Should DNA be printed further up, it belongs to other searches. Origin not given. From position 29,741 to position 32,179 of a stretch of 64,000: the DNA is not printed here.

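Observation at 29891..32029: A lipid-phosphate-sugar donor synthase fused to the GT-C transferase family that presumably uses the donor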

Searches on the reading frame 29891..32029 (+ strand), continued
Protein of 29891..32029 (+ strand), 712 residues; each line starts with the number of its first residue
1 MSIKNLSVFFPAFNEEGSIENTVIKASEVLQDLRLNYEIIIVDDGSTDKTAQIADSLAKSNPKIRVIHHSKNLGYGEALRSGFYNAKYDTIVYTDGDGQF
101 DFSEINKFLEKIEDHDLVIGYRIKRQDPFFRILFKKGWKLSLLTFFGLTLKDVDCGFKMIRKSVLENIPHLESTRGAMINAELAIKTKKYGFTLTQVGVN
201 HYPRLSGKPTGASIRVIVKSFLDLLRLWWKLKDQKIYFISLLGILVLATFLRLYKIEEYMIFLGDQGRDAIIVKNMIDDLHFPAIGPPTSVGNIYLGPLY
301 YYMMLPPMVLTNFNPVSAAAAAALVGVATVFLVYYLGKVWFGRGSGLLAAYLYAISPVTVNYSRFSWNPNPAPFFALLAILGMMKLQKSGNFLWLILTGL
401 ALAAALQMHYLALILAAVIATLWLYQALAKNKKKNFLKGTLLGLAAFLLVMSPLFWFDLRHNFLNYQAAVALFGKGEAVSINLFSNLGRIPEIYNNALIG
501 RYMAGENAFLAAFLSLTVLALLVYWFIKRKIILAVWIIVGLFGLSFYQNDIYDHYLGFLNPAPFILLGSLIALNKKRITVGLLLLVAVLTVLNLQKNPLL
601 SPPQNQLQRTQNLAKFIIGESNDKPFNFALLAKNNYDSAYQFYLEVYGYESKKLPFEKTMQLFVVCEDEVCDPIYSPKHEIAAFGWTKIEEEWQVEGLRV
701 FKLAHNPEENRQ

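Call 47: list_cluster_members(proteins=[P0001, P0004, P0033])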
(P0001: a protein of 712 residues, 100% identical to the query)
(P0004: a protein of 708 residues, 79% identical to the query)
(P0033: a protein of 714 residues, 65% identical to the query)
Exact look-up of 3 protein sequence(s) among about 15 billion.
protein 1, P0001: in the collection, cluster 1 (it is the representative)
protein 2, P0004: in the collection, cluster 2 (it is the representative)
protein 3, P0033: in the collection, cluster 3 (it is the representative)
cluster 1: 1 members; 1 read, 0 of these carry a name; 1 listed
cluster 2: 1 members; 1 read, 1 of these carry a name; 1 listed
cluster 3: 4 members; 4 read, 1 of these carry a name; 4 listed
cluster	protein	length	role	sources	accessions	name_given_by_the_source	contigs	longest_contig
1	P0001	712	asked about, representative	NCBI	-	-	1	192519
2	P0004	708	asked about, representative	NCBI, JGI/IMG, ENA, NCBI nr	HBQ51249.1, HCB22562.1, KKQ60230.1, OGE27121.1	TPA: hypothetical protein DD690_04700 [Candidatus Daviesbacteria bacterium] | MAG: Glycosyltransferase [Candidatus Daviesbacteria bacterium GW2011_GWA2_38_17]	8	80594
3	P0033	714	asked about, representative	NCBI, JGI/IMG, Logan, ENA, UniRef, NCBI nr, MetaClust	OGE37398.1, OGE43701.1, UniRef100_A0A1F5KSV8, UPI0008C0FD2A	hypothetical protein A3B45_03370 [Candidatus Daviesbacteria bacterium ... | Glycosyltransferase 2-like domain-containing protein n=1 Tax=Candidatus Daviesbacteria ... | MAG: hypothetical protein A3D79_03395 [Candidatus Daviesbacteria bacterium ...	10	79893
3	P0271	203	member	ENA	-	-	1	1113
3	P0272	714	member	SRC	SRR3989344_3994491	-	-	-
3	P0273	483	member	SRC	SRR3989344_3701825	-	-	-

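Call 48: find_homologous_proteins(query=L054:480-3893:+, max_evalue=1e-10)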
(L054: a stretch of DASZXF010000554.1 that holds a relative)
Query L054:480-3893:+ (1137 aa): 194 proteins with E <= 1e-10 among 8000 candidates; the best 120 are listed.
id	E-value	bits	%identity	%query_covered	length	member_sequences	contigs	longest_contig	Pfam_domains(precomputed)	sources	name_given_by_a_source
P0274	0.0e+0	2533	98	100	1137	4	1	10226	PF10111.15,PF13641.13,PF04138.21,PF24878.2,PF00535.33,PF13231.13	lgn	-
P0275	0.0e+0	1808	71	100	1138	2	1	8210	PF13641.13,PF04138.21,PF24878.2,PF00535.33,PF13231.13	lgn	-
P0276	0.0e+0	1717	68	100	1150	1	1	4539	PF13641.13,PF04138.21,PF24878.2,PF00535.33,PF13231.13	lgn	-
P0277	0.0e+0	1651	80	68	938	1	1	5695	PF04138.21,PF24878.2,PF13231.13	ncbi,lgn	-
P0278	0.0e+0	1569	66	97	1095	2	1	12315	PF13641.13,PF04138.21,PF24878.2,PF00535.33,PF13231.13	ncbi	ncbi:MAG TPA: glycosyltransferase family 39 protein, partial [Ktedonobacteraceae bacterium]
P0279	0.0e+0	1563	64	100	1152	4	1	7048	PF13641.13,PF04138.21,PF24878.2,PF00535.33,PF13231.13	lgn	-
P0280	0.0e+0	1526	70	88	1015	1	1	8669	PF13641.13,PF04138.21,PF00535.33,PF13231.13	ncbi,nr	ncbi:MAG TPA: glycosyltransferase family 39 protein, partial [Ktedonobacteraceae bacterium]|nr:glyco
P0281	0.0e+0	1524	66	64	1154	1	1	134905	PF13641.13,PF04138.21,PF24878.2,PF00535.33,PF13231.13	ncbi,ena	-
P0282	0.0e+0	1479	62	100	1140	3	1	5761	PF10111.15,PF13641.13,PF02366.25,PF04138.21,PF24878.2,PF00535.33,PF13231.13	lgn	-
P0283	0.0e+0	1473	62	100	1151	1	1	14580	PF10111.15,PF13641.13,PF04138.21,PF24878.2,PF00535.33,PF13231.13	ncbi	-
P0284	0.0e+0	1471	60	100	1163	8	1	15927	PF10111.15,PF13641.13,PF04138.21,PF24878.2,PF00535.33,PF13231.13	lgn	-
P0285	0.0e+0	1468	62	100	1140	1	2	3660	PF10111.15,PF13641.13,PF04138.21,PF24878.2,PF00535.33,PF13231.13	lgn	-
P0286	0.0e+0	1467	61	100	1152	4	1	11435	PF10111.15,PF13641.13,PF04138.21,PF24878.2,PF00535.33,PF13231.13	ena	-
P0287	0.0e+0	1462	61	99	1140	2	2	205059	PF10111.15,PF13641.13,PF04138.21,PF24878.2,PF00535.33,PF13231.13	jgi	jgi:4-amino-4-deoxy-L-arabinose transferase-like glycosyltransferase/putative flippase GtrA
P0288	0.0e+0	1447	61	100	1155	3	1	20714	PF10111.15,PF13641.13,PF04138.21,PF24878.2,PF00535.33,PF13231.13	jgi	jgi:4-amino-4-deoxy-L-arabinose transferase-like glycosyltransferase/putative flippase GtrA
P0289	0.0e+0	1446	61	100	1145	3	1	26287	PF10111.15,PF13641.13,PF04138.21,PF24878.2,PF00535.33,PF13231.13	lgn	-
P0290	0.0e+0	1436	61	100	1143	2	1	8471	PF10111.15,PF13641.13,PF04138.21,PF24878.2,PF00535.33,PF13231.13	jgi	jgi:4-amino-4-deoxy-L-arabinose transferase-like glycosyltransferase/putative flippase GtrA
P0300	8.9e-269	913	62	63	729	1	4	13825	PF10111.15,PF13641.13,PF04138.21,PF00535.33,PF13231.13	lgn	-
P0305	1.9e-85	306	61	21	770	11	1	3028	PF13632.13,PF10111.15,PF13641.13,PF00535.33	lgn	-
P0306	4.7e-84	301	62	20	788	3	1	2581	PF13632.13,PF10111.15,PF13506.14,PF13641.13,PF00535.33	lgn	-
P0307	1.3e-82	296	60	20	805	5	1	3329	PF13632.13,PF10111.15,PF13506.14,PF13641.13,PF00535.33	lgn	-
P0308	3.0e-82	295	60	21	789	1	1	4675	PF13632.13,PF10111.15,PF13641.13,PF00535.33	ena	-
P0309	5.2e-82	294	60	20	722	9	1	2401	PF13632.13,PF10111.15,PF13506.14,PF13641.13,PF00535.33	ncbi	ncbi:MAG: glycosyltransferase family 2 protein, partial [Ktedonobacterales bacterium]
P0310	9.2e-82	293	57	22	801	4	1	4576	PF13632.13,PF10111.15,PF13641.13,PF00535.33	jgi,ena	-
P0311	1.5e-81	293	57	22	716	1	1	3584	PF13632.13,PF10111.15,PF13506.14,PF13641.13,PF00535.33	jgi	jgi:cellulose synthase/poly-beta-1,6-N-acetylglucosamine synthase-like glycosyltransferase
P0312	1.6e-81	293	57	22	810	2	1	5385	PF13632.13,PF10111.15,PF13641.13,PF00535.33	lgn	-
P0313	2.2e-81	292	56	23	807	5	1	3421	PF13632.13,PF10111.15,PF13506.14,PF13641.13,PF00535.33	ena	-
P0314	2.3e-81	292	57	22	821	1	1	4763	PF13632.13,PF10111.15,PF13641.13,PF00535.33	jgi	jgi:glycosyltransferase XagB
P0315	3.8e-81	291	60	20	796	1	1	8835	PF13632.13,PF10111.15,PF13641.13,PF00535.33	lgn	-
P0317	1.2e-79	286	58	20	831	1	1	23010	PF13632.13,PF10111.15,PF13641.13,PF00535.33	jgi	jgi:cellulose synthase/poly-beta-1,6-N-acetylglucosamine synthase-like glycosyltransferase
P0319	9.0e-79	284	59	20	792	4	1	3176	PF13632.13,PF10111.15,PF13641.13,PF00535.33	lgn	-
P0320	3.6e-78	282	56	21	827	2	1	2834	PF13632.13,PF10111.15,PF13641.13,PF00535.33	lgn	-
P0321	5.2e-78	281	57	21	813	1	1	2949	PF13632.13,PF10111.15,PF13506.14,PF13641.13,PF00535.33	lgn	-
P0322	6.0e-78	281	60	20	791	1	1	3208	PF13632.13,PF10111.15,PF13641.13,PF00535.33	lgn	-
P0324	4.0e-77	278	58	20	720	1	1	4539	PF13632.13,PF10111.15,PF13641.13,PF00535.33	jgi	jgi:cellulose synthase/poly-beta-1,6-N-acetylglucosamine synthase-like glycosyltransferase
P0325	9.5e-76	274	55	22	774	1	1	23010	PF13632.13,PF10111.15,PF13641.13,PF00535.33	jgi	jgi:cellulose synthase/poly-beta-1,6-N-acetylglucosamine synthase-like glycosyltransferase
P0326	1.7e-74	269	53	23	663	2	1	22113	PF13632.13,PF10111.15,PF13506.14,PF13641.13,PF00535.33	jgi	jgi:cellulose synthase/poly-beta-1,6-N-acetylglucosamine synthase-like glycosyltransferase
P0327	1.1e-71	260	59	20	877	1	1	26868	PF13632.13,PF10111.15,PF13641.13,PF00535.33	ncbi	-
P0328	1.3e-70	257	47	19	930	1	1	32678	PF10111.15,PF13641.13,PF02366.25,PF04138.21,PF00535.33,PF13231.13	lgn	-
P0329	5.8e-70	254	49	25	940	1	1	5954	PF10111.15,PF13641.13,PF00535.33,PF13231.13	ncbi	ncbi:MAG: glycosyltransferase [Ktedonobacterales bacterium]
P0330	1.0e-67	247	53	22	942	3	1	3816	PF13641.13,PF04138.21,PF00535.33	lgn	-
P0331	1.3e-67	247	51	19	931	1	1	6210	PF10111.15,PF13641.13,PF04138.21,PF00535.33,PF13231.13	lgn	-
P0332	9.5e-67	244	47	19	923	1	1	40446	PF10111.15,PF13641.13,PF02366.25,PF04138.21,PF00535.33,PF13231.13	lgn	-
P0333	1.5e-65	240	50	19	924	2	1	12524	PF10111.15,PF13641.13,PF04138.21,PF00535.33,PF13231.13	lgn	-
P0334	1.2e-64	237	49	22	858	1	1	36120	PF13632.13,PF10111.15,PF13641.13,PF00535.33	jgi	jgi:cellulose synthase/poly-beta-1,6-N-acetylglucosamine synthase-like glycosyltransferase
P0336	1.4e-63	233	51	21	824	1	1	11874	PF13632.13,PF10111.15,PF13641.13,PF00535.33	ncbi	-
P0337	2.1e-63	233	53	20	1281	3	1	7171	PF09594.17,PF06728.20,PF10111.15,PF13641.13,PF05208.20,PF03155.22,PF00535.33,PF13231.13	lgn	-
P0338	2.5e-63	232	47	24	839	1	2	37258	PF13632.13,PF10111.15,PF13641.13,PF00535.33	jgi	jgi:cellulose synthase/poly-beta-1,6-N-acetylglucosamine synthase-like glycosyltransferase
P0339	2.6e-63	232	50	20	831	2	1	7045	PF13632.13,PF10111.15,PF13641.13,PF00535.33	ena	-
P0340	6.3e-63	231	44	26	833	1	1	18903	PF13632.13,PF10111.15,PF13641.13,PF00535.33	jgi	jgi:cellulose synthase/poly-beta-1,6-N-acetylglucosamine synthase-like glycosyltransferase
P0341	8.4e-63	231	51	20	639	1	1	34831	PF10111.15,PF13641.13,PF00535.33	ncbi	-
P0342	7.4e-62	228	51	22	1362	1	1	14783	PF13632.13,PF10111.15,PF13641.13,PF00535.33,PF13231.13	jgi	jgi:cellulose synthase/poly-beta-1,6-N-acetylglucosamine synthase-like glycosyltransferase/4-amino-4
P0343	5.7e-61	225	52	19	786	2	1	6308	PF09594.17,PF10111.15,PF13641.13,PF00535.33,PF13231.13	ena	-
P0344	9.1e-61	224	47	22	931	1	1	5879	PF13632.13,PF10111.15,PF13641.13,PF00535.33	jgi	jgi:cellulose synthase/poly-beta-1,6-N-acetylglucosamine synthase-like glycosyltransferase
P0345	4.2e-60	222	49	19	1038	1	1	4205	PF10111.15,PF13641.13,PF00535.33,PF13231.13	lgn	-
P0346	4.7e-60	222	49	21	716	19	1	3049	PF10111.15,PF00534.27,PF13579.13,PF13439.13,PF00535.33,PF13692.13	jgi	jgi:1,2-diacylglycerol 3-alpha-glucosyltransferase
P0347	5.5e-60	221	47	20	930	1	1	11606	PF10111.15,PF13641.13,PF04138.21,PF00535.33,PF13231.13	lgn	-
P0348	1.3e-59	220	43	20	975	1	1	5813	PF13632.13,PF10111.15,PF13506.14,PF13641.13,PF00535.33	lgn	-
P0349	1.6e-59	220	48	19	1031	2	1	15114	PF10111.15,PF00535.33,PF13231.13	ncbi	-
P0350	3.3e-59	219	50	21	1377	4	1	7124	PF13632.13,PF10111.15,PF13641.13,PF00535.33,PF13231.13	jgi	-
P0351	3.6e-59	219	49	20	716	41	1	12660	PF10111.15,PF13641.13,PF00534.27,PF13579.13,PF13439.13,PF00535.33,PF13692.13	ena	-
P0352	5.6e-59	218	37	33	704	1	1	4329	PF10111.15,PF13641.13,PF00534.27,PF13477.13,PF13579.13,PF13439.13,PF00535.33,PF13692.13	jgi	jgi:1,2-diacylglycerol 3-alpha-glucosyltransferase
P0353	6.9e-59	218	50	20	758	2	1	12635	PF10111.15,PF13641.13,PF00535.33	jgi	jgi:hypothetical protein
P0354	1.3e-58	217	45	21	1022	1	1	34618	PF10111.15,PF13641.13,PF00535.33,PF13231.13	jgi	jgi:glycosyltransferase involved in cell wall biosynthesis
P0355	3.3e-58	215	49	20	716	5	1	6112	PF10111.15,PF13641.13,PF00534.27,PF13579.13,PF13439.13,PF00535.33,PF13692.13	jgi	jgi:1,2-diacylglycerol 3-alpha-glucosyltransferase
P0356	3.7e-58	215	48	20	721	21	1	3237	PF10111.15,PF13641.13,PF00534.27,PF13477.13,PF13579.13,PF13439.13,PF00535.33,PF13692.13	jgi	jgi:1,2-diacylglycerol 3-alpha-glucosyltransferase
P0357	4.5e-58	215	50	20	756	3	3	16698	PF10111.15,PF13641.13,PF00534.27,PF13579.13,PF13439.13,PF00535.33,PF13692.13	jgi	-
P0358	4.7e-58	215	44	24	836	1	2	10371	PF10111.15,PF13641.13,PF00535.33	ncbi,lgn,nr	ncbi:MAG: glycosyltransferase family 2 protein [Ktedonobacterales bacterium]|nr:glycosyltransferase 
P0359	5.0e-58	215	47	20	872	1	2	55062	PF13641.13,PF00535.33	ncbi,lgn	-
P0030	9.4e-58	214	33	41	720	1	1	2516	PF00535.33,PF13231.13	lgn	-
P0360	1.4e-57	213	48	20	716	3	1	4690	PF10111.15,PF00534.27,PF13579.13,PF13439.13,PF00535.33,PF13692.13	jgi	jgi:glycosyltransferase involved in cell wall biosynthesis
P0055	2.4e-57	213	47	19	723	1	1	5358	PF02366.25,PF00535.33,PF13231.13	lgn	-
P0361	3.7e-57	212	46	20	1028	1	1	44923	PF10111.15,PF13641.13,PF00535.33,PF13231.13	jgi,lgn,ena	-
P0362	8.8e-57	211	42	27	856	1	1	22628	PF10111.15,PF13641.13,PF00535.33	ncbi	-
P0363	9.5e-57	211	52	19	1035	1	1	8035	PF10111.15,PF13641.13,PF00535.33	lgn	-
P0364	1.3e-56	210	50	22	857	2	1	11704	PF10111.15,PF13641.13,PF00535.33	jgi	jgi:hypothetical protein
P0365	1.4e-56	210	46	20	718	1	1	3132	PF10111.15,PF13641.13,PF00534.27,PF13579.13,PF13439.13,PF00535.33,PF13692.13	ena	-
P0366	1.5e-56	210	47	20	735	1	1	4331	PF10111.15,PF00534.27,PF13579.13,PF13439.13,PF00535.33,PF13692.13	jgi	jgi:1,2-diacylglycerol 3-alpha-glucosyltransferase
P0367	1.9e-56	210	50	20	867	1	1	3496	PF10111.15,PF13641.13,PF00535.33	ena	-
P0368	2.9e-56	209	44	20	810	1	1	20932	PF10111.15,PF13641.13,PF02366.25,PF00535.33,PF13231.13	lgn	-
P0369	3.4e-56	209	47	20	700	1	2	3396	PF10111.15,PF00534.27,PF13579.13,PF13439.13,PF00535.33,PF13692.13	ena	-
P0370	7.5e-56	208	32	44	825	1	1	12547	PF10111.15,PF13641.13,PF02366.25,PF00535.33,PF13231.13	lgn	-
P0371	2.1e-55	206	45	21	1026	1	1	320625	PF10111.15,PF13641.13,PF00535.33,PF13231.13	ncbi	-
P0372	2.2e-55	206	46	22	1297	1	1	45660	PF10111.15,PF13641.13,PF09586.17,PF00535.33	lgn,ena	-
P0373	2.8e-55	206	44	22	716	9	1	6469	PF10111.15,PF13641.13,PF00534.27,PF13579.13,PF13439.13,PF00535.33,PF13692.13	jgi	jgi:1,2-diacylglycerol 3-alpha-glucosyltransferase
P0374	5.5e-55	205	45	19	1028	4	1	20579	PF10111.15,PF13641.13,PF00535.33,PF13231.13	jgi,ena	-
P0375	6.5e-55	205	31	40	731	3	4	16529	PF13641.13,PF02366.25,PF00535.33,PF13231.13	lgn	-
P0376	1.5e-54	203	53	20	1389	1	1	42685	PF10111.15,PF13641.13,PF00535.33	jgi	jgi:glycosyltransferase XagB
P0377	1.8e-54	203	50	19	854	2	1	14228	PF10111.15,PF13641.13,PF00535.33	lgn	-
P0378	3.1e-54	202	47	19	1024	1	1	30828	PF10111.15,PF13641.13,PF02366.25,PF00535.33,PF13231.13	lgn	-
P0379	3.7e-54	202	45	19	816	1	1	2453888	PF13641.13,PF00535.33,PF13231.13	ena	-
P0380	4.1e-54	202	48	21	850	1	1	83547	PF10111.15,PF13641.13,PF00535.33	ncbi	-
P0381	5.0e-54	202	48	20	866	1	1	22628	PF10111.15,PF13641.13,PF00535.33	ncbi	-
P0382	1.0e-53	201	34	44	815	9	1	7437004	PF10111.15,PF13641.13,PF02366.25,PF00535.33,PF13231.13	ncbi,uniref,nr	ncbi:Undecaprenyl phosphate-alpha-4-amino-4-deoxy-L-arabinose arabinosyl transferase [Rosistilla car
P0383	1.3e-53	200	48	20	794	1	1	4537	PF10111.15,PF13641.13,PF00534.27,PF13579.13,PF13439.13,PF00535.33,PF13692.13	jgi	jgi:glycosyltransferase involved in cell wall biosynthesis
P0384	1.4e-53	200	46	22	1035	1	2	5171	PF10111.15,PF13641.13,PF04188.19,PF00535.33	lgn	-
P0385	1.7e-53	200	47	18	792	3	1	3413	PF10111.15,PF13641.13,PF02366.25,PF00535.33,PF13231.13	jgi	jgi:dolichol-phosphate mannosyltransferase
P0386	3.0e-53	199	49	19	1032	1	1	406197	PF10111.15,PF13641.13,PF00535.33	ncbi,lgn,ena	-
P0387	3.6e-53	199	48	20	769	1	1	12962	PF13632.13,PF10111.15,PF13641.13,PF00535.33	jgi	jgi:cellulose synthase/poly-beta-1,6-N-acetylglucosamine synthase-like glycosyltransferase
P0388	4.2e-53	199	31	42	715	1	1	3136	PF02366.25,PF00535.33,PF13231.13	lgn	-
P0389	1.0e-52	197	32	44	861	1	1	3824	PF00535.33,PF13231.13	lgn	-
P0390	1.4e-52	197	44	19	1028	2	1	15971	PF10111.15,PF13641.13,PF00535.33,PF13231.13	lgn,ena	-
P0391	1.9e-52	196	36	40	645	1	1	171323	PF02366.25,PF00535.33,PF13231.13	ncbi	ncbi:MAG: glycosyltransferase [Gemmataceae bacterium]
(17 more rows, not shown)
